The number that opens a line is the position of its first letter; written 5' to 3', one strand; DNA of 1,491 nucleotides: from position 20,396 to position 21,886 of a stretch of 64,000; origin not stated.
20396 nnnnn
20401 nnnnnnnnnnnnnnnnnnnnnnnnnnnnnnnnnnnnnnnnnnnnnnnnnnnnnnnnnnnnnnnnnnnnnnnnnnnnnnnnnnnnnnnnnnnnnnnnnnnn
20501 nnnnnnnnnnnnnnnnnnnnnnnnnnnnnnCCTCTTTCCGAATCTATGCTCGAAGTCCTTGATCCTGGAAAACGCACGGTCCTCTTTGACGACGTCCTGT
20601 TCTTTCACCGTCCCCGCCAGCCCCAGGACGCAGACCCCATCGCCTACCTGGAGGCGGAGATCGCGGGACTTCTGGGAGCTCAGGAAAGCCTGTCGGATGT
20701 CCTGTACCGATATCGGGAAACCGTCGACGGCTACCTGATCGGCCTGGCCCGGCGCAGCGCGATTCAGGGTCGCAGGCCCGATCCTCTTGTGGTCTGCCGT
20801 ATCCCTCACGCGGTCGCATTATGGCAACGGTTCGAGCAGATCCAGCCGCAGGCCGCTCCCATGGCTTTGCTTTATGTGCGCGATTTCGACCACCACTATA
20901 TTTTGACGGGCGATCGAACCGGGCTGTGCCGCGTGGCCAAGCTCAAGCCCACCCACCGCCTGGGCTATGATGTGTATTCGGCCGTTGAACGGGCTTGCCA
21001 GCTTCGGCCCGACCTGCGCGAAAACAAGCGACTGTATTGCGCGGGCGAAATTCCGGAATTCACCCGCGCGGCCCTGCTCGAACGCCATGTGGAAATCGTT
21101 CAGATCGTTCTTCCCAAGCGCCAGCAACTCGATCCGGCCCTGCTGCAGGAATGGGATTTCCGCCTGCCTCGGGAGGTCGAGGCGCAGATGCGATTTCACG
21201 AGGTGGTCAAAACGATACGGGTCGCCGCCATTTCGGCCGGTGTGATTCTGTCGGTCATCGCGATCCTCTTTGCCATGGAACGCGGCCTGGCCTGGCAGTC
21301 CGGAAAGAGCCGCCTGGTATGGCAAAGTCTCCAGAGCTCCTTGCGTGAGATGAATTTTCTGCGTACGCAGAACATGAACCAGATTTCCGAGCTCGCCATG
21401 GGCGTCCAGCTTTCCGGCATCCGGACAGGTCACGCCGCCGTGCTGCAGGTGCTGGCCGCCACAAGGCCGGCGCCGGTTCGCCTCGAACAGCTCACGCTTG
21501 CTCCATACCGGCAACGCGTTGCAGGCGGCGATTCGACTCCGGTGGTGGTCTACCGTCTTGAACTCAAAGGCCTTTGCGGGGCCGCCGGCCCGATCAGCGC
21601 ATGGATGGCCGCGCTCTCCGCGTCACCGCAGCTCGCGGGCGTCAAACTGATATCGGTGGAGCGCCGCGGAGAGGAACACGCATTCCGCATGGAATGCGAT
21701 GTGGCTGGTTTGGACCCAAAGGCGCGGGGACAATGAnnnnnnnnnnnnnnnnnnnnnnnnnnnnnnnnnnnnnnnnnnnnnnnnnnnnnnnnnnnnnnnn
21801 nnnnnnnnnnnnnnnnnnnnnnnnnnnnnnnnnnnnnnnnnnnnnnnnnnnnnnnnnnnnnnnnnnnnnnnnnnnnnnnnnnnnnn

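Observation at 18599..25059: Non-canonical T2SS/T4P-hybrid gene cluster lacking its ATPase, platform, major pilin and prepilin peptidase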

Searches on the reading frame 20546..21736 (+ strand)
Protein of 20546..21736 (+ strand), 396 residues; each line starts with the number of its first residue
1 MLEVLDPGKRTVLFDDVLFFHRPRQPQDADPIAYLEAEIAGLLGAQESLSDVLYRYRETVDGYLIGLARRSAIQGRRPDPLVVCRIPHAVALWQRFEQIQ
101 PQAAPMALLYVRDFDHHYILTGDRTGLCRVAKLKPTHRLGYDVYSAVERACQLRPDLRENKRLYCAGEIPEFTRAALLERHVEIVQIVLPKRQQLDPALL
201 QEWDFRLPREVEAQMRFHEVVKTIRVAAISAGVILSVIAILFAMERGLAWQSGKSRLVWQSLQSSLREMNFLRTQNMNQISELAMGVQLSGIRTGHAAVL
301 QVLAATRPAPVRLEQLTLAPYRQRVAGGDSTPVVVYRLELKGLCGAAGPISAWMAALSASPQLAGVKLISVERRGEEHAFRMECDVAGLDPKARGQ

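Call 4: search_protein_families(library=pfam, proteins=[window:20546-21736:+], max_evalue=0.1)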
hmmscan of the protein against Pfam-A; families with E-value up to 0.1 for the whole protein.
window:20546-21736:+ (396 aa): 2 families
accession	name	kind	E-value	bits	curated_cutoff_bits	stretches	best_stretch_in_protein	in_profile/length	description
PF05137.18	PilN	-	0.0072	16.8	22.8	1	300-384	3-76/78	Fimbrial assembly protein (PilN)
PF09202.17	Rio2_N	-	0.021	15.6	27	1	200-230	4-34/82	Rio2, N-terminal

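Call 8: find_encoding_contigs(protein=window:20546-21736:+, flank=10000, max_places=6)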
Protein window:20546-21736:+ (396 aa): 2 contigs read that carry it; 2 places shown.
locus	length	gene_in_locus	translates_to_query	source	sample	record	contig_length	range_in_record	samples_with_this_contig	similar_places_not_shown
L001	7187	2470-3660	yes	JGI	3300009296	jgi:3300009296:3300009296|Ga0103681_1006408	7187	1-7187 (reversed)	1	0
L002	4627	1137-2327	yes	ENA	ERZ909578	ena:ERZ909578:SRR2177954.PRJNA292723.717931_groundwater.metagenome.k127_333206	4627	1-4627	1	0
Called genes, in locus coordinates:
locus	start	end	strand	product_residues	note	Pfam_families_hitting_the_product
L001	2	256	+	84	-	?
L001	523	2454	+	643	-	PF21305:type_II_gspD_N0, PF07660:STN (faint), PF03958:Secretin_N, PF00263:Secretin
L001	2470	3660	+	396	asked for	-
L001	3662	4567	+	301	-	PF04350:PilO (weak)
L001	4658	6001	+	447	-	-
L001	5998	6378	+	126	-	PF07963:N_methyl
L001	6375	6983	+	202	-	PF07963:N_methyl (weak)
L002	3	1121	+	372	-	?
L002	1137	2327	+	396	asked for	-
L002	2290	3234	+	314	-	PF04350:PilO (weak)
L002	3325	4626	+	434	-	?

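Call 9: find_homologous_proteins(query=window:20546-21736:+, max_evalue=0.001)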
Query window:20546-21736:+ (396 aa): 3 proteins with E <= 0.001 among 8000 candidates.
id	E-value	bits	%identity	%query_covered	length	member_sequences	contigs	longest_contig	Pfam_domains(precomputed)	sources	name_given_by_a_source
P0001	7.1e-260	880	100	100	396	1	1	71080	-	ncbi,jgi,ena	-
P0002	9.2e-160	550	64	97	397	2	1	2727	PF05137.19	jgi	-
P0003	1.3e-153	530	63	97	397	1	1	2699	PF05137.19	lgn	-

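Call 11: search_protein_families(library=ncbifam, proteins=[window:20546-21736:+], max_evalue=0.1)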
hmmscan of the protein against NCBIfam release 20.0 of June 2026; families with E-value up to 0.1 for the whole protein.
window:20546-21736:+ (396 aa): 0 families

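Call 17: search_solved_structures(query=window:20546-21736:+, max_evalue=10)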
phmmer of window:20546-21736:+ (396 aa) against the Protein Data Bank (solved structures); distinct sequences matched with E-value up to 10: 1.
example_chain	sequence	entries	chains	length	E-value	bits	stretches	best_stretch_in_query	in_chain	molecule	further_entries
5fmt_A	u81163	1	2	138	1.6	11.2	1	127-192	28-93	FLAGELLAR ASSOCIATED PROTEIN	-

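Call 20: search_protein_representatives(protein=window:20546-21736:+)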
Query: 396 residues. Proteins with E-value up to 0.001 (for the whole library): 10; up to 1e-10: 9; up to 1e-30: 8. The best 10 are listed.
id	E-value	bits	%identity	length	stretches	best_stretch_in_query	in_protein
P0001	2.3e-260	879.6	100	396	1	1-396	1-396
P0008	8.0e-54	199.8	36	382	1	13-388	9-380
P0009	6.2e-53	196.9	32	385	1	15-386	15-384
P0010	4.1e-50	187.6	34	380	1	12-386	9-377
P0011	6.8e-45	170.4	30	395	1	12-387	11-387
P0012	3.8e-44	168.0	30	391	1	12-387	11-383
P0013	1.9e-43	165.7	31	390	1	15-386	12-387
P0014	4.9e-42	161.0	30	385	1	15-387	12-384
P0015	5.2e-23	98.4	32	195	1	196-386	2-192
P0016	6.8e-08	48.6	34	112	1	282-388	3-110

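Call 22: search_solved_structures(query=A1, max_evalue=10, show_alignments=2)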
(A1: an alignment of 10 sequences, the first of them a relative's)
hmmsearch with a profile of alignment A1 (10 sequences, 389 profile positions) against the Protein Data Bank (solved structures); distinct sequences matched with E-value up to 10: 0.

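Call 23: find_related_loci(query=A1, collection=genome_contigs, flank=10000)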
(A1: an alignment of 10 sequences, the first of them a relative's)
Query A1 (396 aa) in genome_contigs; peptide patterns used: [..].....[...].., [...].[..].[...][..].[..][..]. (x = any residue, [..] = any of these).
60 stretches matched a pattern; 1 encode a relative of the query (tblastn E <= 1e-3); 1 distinct loci.
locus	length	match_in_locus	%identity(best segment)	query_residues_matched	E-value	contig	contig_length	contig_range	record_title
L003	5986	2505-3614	33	13-388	1e-54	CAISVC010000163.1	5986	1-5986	MAG: uncultured Fibrobacteres bacterium isolate AlinenSedimentsD2_bin-1055 genome assembly, contig: bin-1055:163/752, wh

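Call 25: find_related_loci(query=A1, collection=metagenome_contigs, flank=10000)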
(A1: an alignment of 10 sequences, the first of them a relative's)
Query A1 (396 aa) in metagenome_contigs; peptide patterns used: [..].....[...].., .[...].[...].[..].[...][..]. (x = any residue, [..] = any of these).
275 stretches matched a pattern; 2 encode a relative of the query (tblastn E <= 1e-3); 2 distinct loci.
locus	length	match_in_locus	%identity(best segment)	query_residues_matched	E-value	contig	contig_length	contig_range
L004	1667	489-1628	34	11-384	4e-50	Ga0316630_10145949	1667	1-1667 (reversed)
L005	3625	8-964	30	64-384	2e-36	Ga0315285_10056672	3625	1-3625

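Call 26: find_encoding_contigs(protein=P0008, flank=10000, max_places=4)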
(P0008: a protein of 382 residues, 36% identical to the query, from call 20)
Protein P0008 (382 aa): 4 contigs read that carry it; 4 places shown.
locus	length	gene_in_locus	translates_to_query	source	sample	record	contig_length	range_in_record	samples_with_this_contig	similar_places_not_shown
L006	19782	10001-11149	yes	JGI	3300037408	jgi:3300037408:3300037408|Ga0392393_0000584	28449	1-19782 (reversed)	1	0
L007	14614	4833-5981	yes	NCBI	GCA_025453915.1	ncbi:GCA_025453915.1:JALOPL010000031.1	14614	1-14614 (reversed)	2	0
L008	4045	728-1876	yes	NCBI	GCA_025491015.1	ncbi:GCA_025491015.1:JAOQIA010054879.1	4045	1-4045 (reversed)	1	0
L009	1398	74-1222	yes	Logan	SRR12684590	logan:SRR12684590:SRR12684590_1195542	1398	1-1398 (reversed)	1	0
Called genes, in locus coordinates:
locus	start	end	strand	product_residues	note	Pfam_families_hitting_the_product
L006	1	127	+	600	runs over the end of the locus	PF02922:CBM_48 (weak), PF00128:Alpha-amylase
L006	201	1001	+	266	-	PF00990:GGDEF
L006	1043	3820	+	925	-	PF00128:Alpha-amylase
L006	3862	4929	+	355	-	PF21088:MS_channel_1st (weak), PF00924:MS_channel_2nd, PF21082:MS_channel_3rd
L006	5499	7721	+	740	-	PF00982:Glyco_transf_20, PF02358:Trehalose_PPase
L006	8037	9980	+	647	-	PF21305:type_II_gspD_N0, PF07660:STN (weak), PF03958:Secretin_N (faint), PF00263:Secretin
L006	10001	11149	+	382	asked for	-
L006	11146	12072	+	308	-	PF04350:PilO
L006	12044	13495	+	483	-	-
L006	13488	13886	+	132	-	PF07963:N_methyl (weak)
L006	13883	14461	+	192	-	PF07963:N_methyl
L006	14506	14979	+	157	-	PF07963:N_methyl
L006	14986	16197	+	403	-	PF28597:T2SSF_N, PF00482:T2SSF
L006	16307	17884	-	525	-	PF05157:MshEN, PF00437:T2SSE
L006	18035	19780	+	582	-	?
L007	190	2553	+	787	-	PF00982:Glyco_transf_20, PF02358:Trehalose_PPase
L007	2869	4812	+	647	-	PF21305:type_II_gspD_N0, PF07660:STN (weak), PF03958:Secretin_N (faint), PF00263:Secretin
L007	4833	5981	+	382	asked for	-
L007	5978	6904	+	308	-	PF04350:PilO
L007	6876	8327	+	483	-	-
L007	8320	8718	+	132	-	PF07963:N_methyl (weak)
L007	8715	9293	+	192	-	PF07963:N_methyl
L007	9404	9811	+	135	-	PF07963:N_methyl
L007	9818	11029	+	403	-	PF28597:T2SSF_N, PF00482:T2SSF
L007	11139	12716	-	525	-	PF05157:MshEN, PF00437:T2SSE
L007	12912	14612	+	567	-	?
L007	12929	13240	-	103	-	-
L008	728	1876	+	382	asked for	-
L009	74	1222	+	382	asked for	-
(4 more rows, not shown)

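Call 27: find_encoding_contigs(protein=P0011, flank=10000, max_places=4)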
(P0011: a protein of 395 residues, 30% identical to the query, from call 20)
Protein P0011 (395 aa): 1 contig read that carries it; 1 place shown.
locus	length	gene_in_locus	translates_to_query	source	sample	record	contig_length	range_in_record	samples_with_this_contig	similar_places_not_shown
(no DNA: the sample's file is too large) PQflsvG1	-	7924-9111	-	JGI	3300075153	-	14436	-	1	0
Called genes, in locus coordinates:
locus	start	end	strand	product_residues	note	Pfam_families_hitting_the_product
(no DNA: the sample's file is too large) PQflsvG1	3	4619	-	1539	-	?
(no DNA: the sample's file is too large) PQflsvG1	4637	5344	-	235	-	-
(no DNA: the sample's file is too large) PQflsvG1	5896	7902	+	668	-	PF21305:type_II_gspD_N0, PF07660:STN (weak), PF03958:Secretin_N, PF00263:Secretin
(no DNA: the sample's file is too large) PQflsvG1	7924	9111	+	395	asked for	PF05137:PilN (weak)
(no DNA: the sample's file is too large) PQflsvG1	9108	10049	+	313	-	PF04350:PilO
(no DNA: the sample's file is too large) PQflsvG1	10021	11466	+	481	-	-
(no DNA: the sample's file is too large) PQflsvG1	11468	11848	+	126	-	PF07963:N_methyl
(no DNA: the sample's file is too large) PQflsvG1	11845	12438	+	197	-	PF07963:N_methyl (weak)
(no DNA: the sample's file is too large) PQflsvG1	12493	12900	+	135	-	PF07963:N_methyl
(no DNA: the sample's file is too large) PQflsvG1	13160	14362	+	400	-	PF28597:T2SSF_N, PF00482:T2SSF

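Call 36: predict_structure(alignment_id=A1)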
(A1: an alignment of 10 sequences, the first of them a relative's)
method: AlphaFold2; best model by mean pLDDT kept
length: 396 residues; sequences in the alignment: 10
mean_pLDDT: 82.8   pTM: 0.54
mean pLDDT of the five models: 82.8, 82.5, 81.7, 81.5, 79.7
residues with pLDDT >= 90: 92; 70-90: 261; 50-70: 28; < 50: 15
segments of 3 or more residues with pLDDT < 50: 1-6, 392-396
pLDDT, mean of each block of 10 residues (from residue 1): 49 87 80 90 87 90 90 73 84 87 72 89 87 87 90 78 88 89 88 78 87 85 89 94 93 88 86 87 76 77 85 84 58 74 88 87 85 86 78 44
secondary structure, 60 per line:
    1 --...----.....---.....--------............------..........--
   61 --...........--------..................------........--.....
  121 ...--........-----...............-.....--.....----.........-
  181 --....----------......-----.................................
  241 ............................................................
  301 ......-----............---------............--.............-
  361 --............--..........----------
elements in order: E10-14 E18-22 H31-42 E52-58 E63-69 H70-73 E82-87 H88-99 E106-113 E116-123 E126-133 H139-153 H155-159 E162-166 H171-179 E183-186 H197-202 H208-306 E312-323 E333-344 H347-359 E363-374 E377-386

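Call 42: fold_search(model_id=the predicted structure, library=pdb)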
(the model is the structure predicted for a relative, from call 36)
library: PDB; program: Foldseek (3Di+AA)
matches with E <= 10: 1384; with E <= 0.001: 15
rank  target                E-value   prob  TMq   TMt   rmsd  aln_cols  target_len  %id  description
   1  5eou_A                1.0e-05  1.00  0.30  0.34   9.2       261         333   10  Pseudomonas aeruginosa PilM:PilN1-12 bound to ATP (released 2016-04-27)
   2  5eou_B                2.4e-05  1.00  0.31  0.34   8.8       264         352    9  Pseudomonas aeruginosa PilM:PilN1-12 bound to ATP (released 2016-04-27)
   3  5eox_B                2.4e-05  1.00  0.26  0.29  10.6       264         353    8  Pseudomonas aeruginosa PilM bound to ADP (released 2016-04-27)
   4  3hrg                  3.9e-05  1.00  0.30  0.43   5.5       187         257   10  Crystal structure of Bacteroides thetaiotaomicron BT_3980, protein with actin-like ATPase fold and unknown function (NP_ (released 2009-06-23)
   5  5eoy_A                4.6e-05  1.00  0.26  0.28  10.4       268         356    9  Pseudomonas aeruginosa SeMet-PilM bound to ADP (released 2016-04-27)
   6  5eoy_B                4.6e-05  1.00  0.25  0.27  10.8       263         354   10  Pseudomonas aeruginosa SeMet-PilM bound to ADP (released 2016-04-27)
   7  4pht_Y                5.2e-05  1.00  0.27  0.44   6.3       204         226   13  ATPase GspE in complex with the cytoplasmic domain of GspL from the Vibrio vulnificus type II Secretion system (released 2014-11-26)
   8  3jc8_Ma               5.8e-05  1.00  0.33  0.36   8.0       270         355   11  Architectural model of the type IVa pilus machine in a piliated state (released 2016-03-16)
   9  5tkw                  6.2e-05  1.00  0.26  0.40   8.0       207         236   12  1.35 Angstrom Resolution Crystal Structure of a Pullulanase-specific Type II Secretion System Integral Cytoplasmic Membr (released 2016-10-19)
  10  5eox_A                6.2e-05  1.00  0.25  0.28  10.2       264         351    8  Pseudomonas aeruginosa PilM bound to ADP (released 2016-04-27)
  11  5eq6_B                6.9e-05  1.00  0.24  0.27  11.4       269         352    8  Pseudomonas aeruginosa PilM bound to AMP-PNP (released 2016-04-27)
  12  5eq6_A                7.8e-05  1.00  0.24  0.26  11.1       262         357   10  Pseudomonas aeruginosa PilM bound to AMP-PNP (released 2016-04-27)
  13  2ych_A                8.3e-05  1.00  0.29  0.34  11.4       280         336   15  PilM-PilN type IV pilus biogenesis complex (released 2011-05-11)
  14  4pht_X                8.7e-05  1.00  0.25  0.41   6.3       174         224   12  ATPase GspE in complex with the cytoplasmic domain of GspL from the Vibrio vulnificus type II Secretion system (released 2014-11-26)
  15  1yf5                  2.2e-04  1.00  0.26  0.40   8.2       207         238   12  Cyto-Epsl: The Cytoplasmic Domain Of Epsl, An Inner Membrane Component Of The Type II Secretion System Of Vibrio Cholera (released 2005-05-03)
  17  4bhq_B                1.9e-03  1.00  0.17  0.57   4.9        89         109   13  Structure of the periplasmic domain of the PilN type IV pilus biogenesis protein from Thermus thermophilus (released 2013-11-20)
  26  6ghu_A                7.8e-03  1.00  0.16  0.72   4.4        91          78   20  Crystal structure of the periplasmic domain of XcpY, oP crystal form. (released 2018-11-21)
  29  4bhq_A                8.8e-03  1.00  0.17  0.57   4.9        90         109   13  Structure of the periplasmic domain of the PilN type IV pilus biogenesis protein from Thermus thermophilus (released 2013-11-20)
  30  5hl8_A                8.8e-03  1.00  0.16  0.67   4.3        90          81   16  1.93 Angstrom resolution crystal structure of a pullulanase-specific type II secretion system integral cytoplasmic mem (released 2016-01-27)
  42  5n7l                  1.3e-02  1.00  0.15  0.68   5.1        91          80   21  Crystal structure of the periplasmic domain of XcpY, tI crystal form. (released 2018-03-14)
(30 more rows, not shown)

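Call 52: search_protein_families(library=ncbifam, proteins=[L007:9404-9811:+], max_evalue=0.1)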
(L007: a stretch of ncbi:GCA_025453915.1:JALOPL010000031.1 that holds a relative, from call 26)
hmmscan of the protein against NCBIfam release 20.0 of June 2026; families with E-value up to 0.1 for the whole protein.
L007:9404-9811:+ (135 aa): 13 families
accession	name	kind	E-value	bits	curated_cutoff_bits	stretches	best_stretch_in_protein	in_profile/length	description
NF041775.1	typeIV_PilA_Myxo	equivalog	8.3e-11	42.3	400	1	3-67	9-73/214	type IV pilin protein PilA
NF007862.0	PRK10574.1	equivalog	1.4e-09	38.2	138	1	1-42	1-42/145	prepilin peptidase-dependent pilin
TIGR02532.1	IV_pilin_GFxxxE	domain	9.9e-09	34.7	16.3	1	5-27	2-24/24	prepilin-type N-terminal cleavage/methylation domain-containing protein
TIGR01710.1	typeII_sec_gspG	equivalog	1e-07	32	88.85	1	5-40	1-36/134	type II secretion system major pseudopilin GspG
TIGR01708.2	typeII_sec_gspH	equivalog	1.6e-07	31.5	80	1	5-28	2-25/169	type II secretion system minor pseudopilin GspH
TIGR02596.1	TIGR02596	subfamily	4.5e-07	30.1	70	1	7-42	1-36/196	Verru_Chthon cassette protein D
NF007800.0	PRK10506.1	equivalog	9.5e-05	22.3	158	1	1-42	5-46/163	prepilin peptidase-dependent protein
NF040999.1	pilin_ComGC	equivalog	0.0001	22.4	75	1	5-37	2-34/84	competence type IV pilus major pilin ComGC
NF041013.1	T4P_ComGE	equivalog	0.00093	19.2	49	1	3-36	2-35/83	competence type IV pilus minor pilin ComGE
NF040982.1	ComGD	equivalog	0.0057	17.1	70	1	5-43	2-44/139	competence type IV pilus minor pilin ComGD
TIGR01711.1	gspJ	equivalog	0.022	14.6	64.85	1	6-37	2-33/192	type II secretion system minor pseudopilin GspJ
NF041002.1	pilin_ComGF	equivalog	0.085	13.1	80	0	5-37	2-34/139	competence type IV pilus minor pilin ComGF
NF038303.1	EPS_HpsB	equivalog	0.094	12.7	150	0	4-31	2-29/211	hormogonium polysaccharide secretion pseudopilin HpsB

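Call 53: search_protein_families(library=pfam, proteins=[L007:9404-9811:+], max_evalue=0.1)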
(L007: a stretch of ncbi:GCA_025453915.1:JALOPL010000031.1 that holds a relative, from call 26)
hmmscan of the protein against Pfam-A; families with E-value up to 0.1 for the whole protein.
L007:9404-9811:+ (135 aa): 2 families
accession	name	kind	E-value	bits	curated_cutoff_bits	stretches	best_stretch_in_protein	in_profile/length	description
PF07963.17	N_methyl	-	4.3e-10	39.2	21.2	1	1-27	1-27/27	Prokaryotic N-terminal methylation motif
PF16732.10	ComP_DUS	-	0.049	14.9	27.3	1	28-104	1-73/87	Type IV minor pilin ComP, DNA uptake sequence receptor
